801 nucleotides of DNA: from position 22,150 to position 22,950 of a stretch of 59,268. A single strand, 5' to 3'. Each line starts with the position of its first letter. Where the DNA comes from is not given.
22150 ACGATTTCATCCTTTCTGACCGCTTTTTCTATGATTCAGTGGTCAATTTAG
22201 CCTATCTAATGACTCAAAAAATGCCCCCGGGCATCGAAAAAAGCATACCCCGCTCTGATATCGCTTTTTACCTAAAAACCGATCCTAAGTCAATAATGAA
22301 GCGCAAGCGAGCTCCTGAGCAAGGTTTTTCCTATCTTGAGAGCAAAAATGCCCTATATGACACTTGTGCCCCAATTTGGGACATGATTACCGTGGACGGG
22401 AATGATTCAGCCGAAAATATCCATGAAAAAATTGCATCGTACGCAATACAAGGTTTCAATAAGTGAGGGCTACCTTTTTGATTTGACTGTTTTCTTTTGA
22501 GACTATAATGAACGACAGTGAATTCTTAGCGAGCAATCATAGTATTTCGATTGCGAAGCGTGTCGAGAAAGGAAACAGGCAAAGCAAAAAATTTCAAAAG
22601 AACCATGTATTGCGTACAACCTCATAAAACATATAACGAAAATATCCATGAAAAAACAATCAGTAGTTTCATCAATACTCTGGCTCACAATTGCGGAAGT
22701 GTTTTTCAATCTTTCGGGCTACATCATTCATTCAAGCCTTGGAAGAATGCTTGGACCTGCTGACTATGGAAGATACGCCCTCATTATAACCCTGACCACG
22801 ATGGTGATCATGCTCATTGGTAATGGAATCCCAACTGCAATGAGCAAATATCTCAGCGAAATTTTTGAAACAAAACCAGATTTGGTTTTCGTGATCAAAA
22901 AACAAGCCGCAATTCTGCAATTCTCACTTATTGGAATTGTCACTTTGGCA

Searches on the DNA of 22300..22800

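Call 27: search_with_rna_model(model_id=R1, source=window, start=22300, end=22800, max_evalue=1, filters=off, show_alignments=1)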
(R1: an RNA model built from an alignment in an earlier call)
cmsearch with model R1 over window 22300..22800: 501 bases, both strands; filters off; matches with E-value up to 1: 3.
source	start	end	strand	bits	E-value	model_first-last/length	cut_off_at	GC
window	22464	22605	+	27.1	4e-06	1-143/143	no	0.37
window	22458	22603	-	10.1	0.16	1-143/143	no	0.36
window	22651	22793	+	7.7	0.72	1-143/143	no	0.41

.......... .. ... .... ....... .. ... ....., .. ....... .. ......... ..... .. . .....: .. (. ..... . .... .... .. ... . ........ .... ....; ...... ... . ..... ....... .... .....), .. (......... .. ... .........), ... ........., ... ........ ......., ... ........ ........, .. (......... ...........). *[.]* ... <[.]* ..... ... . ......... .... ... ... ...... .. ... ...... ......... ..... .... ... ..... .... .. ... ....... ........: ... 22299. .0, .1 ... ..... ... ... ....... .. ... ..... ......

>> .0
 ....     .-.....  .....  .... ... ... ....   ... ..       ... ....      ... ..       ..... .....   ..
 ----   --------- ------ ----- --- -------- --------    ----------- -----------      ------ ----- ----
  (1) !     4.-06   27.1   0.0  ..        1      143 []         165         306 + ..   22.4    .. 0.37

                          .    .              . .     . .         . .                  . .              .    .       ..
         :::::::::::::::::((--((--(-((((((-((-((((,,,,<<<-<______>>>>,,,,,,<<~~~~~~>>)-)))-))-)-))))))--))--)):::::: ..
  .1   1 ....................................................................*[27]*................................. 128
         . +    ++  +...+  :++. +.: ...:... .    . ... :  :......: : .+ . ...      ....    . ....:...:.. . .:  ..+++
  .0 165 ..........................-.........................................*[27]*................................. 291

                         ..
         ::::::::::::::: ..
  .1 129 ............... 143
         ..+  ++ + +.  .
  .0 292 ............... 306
